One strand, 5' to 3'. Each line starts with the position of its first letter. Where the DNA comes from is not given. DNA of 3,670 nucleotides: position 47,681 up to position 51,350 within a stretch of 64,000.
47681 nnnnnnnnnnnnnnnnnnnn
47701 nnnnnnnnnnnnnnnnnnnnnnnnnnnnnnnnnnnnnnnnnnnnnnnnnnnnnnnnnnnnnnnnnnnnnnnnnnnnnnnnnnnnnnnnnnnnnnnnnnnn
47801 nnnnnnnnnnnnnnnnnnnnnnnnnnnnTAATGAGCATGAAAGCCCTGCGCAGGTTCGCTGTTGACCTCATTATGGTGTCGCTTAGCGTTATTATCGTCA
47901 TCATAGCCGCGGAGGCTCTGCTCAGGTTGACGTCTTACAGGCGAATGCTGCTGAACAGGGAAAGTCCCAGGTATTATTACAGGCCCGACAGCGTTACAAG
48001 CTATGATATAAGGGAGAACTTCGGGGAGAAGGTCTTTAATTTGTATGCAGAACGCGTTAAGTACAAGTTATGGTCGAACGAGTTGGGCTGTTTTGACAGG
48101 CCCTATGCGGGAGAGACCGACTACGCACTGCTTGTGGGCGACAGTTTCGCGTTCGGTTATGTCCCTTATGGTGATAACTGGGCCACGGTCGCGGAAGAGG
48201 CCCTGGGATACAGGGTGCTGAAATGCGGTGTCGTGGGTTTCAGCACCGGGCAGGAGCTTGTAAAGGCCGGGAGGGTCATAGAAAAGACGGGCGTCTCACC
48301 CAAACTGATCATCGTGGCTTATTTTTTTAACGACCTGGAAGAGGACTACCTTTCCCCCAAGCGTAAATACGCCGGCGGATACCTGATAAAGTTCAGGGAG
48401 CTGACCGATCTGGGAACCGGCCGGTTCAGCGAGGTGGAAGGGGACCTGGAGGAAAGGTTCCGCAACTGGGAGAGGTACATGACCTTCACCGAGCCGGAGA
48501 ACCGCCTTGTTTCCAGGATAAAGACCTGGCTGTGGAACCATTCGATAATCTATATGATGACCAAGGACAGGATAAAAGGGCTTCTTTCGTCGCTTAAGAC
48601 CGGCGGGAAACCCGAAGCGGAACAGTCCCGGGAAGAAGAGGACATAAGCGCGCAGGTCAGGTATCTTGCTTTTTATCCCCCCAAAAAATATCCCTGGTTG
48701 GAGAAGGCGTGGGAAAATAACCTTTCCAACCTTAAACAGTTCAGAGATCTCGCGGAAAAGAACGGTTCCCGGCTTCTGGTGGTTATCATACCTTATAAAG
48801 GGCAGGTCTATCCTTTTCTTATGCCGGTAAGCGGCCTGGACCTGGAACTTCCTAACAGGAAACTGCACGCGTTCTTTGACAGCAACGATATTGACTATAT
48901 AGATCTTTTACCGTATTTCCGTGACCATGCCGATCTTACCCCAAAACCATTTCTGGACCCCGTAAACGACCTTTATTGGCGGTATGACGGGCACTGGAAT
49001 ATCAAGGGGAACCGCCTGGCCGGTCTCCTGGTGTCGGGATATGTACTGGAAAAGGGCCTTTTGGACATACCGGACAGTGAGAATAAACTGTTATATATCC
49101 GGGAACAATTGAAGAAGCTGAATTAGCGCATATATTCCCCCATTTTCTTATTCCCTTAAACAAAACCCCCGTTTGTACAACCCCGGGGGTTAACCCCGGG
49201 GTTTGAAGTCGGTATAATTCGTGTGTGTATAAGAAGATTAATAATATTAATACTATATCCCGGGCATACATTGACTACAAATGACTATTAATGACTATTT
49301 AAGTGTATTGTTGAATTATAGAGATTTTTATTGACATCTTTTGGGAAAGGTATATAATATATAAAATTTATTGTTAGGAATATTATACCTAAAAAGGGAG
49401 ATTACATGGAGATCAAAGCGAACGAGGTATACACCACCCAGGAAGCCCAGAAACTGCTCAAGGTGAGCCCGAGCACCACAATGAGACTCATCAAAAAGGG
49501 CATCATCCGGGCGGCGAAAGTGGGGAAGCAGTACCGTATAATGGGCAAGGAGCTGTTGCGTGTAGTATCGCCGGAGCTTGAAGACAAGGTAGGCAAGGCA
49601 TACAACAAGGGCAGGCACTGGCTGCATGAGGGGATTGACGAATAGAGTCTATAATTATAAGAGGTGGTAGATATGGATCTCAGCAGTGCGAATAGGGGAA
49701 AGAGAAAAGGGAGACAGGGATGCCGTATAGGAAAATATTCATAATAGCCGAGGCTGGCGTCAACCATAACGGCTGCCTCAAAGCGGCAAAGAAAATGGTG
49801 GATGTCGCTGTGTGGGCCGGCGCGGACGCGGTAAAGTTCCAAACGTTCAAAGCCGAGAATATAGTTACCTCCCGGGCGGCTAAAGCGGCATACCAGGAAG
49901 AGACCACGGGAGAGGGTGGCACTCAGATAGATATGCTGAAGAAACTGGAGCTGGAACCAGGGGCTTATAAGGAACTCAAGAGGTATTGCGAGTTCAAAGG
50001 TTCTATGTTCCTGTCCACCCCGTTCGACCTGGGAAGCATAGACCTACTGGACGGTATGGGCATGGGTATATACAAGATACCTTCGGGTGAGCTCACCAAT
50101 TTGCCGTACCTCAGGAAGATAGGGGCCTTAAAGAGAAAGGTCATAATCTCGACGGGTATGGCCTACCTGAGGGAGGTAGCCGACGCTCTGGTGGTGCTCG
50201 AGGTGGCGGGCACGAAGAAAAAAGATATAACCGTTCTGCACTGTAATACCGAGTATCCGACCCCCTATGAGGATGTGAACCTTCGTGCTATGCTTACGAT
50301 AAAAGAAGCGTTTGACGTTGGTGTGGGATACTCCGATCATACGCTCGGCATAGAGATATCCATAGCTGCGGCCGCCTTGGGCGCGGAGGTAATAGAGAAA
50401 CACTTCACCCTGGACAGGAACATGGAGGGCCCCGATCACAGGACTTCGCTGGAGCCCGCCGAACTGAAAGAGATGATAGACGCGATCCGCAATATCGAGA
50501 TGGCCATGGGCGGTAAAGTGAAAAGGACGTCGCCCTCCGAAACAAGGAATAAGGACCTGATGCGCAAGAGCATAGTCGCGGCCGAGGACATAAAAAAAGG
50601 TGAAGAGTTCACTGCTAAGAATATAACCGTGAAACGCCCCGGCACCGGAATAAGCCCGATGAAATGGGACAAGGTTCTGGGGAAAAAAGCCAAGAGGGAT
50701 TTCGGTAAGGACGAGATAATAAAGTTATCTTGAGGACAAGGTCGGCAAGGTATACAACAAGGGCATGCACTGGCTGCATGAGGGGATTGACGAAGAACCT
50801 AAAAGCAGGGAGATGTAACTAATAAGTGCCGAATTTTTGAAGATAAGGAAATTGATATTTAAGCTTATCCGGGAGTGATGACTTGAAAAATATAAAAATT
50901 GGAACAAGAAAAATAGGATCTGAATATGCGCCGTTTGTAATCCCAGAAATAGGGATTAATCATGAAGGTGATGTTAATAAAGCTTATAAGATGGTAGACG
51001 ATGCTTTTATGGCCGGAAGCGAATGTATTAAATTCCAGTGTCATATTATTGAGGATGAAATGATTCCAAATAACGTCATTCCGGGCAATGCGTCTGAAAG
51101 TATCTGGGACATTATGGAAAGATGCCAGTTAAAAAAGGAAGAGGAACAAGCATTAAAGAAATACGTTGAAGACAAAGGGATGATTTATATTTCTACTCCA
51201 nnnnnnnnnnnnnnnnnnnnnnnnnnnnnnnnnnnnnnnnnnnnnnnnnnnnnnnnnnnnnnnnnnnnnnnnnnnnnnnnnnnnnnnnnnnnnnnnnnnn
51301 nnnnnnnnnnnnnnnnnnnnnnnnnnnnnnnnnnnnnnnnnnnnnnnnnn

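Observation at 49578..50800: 66-bp direct duplication of the HTH gene 3' end brackets neuB copy 1; signature of cassette insertion or replacement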

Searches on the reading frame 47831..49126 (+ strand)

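Call 7: search_protein_families(library=pfam, proteins=[window:47831-49126:+])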
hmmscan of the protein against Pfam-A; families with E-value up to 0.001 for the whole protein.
window:47831-49126:+ (431 aa): 1 family
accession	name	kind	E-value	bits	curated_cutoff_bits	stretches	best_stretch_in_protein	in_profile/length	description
PF16822.11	ALGX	-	5.7e-05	23.4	26.5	1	292-408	23-133/268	SGNH hydrolase-like domain, acetyltransferase AlgX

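Call 27: search_protein_families(library=ncbifam, proteins=[window:47831-49126:+], max_evalue=0.00001)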
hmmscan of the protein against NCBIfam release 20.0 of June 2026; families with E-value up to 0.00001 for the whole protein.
window:47831-49126:+ (431 aa): 0 families

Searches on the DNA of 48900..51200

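Call 61: search_rna_families(source=window, start=48900, end=51200, threshold=evalue, max_evalue=1)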
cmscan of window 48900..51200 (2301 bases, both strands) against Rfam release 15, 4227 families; matches with E-value up to 1: 1.
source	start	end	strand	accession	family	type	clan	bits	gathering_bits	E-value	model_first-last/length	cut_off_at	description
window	49107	49211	-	RF00516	ylbH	Cis-reg; leader;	-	17.5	50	0.99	1-122/122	no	ylbH leader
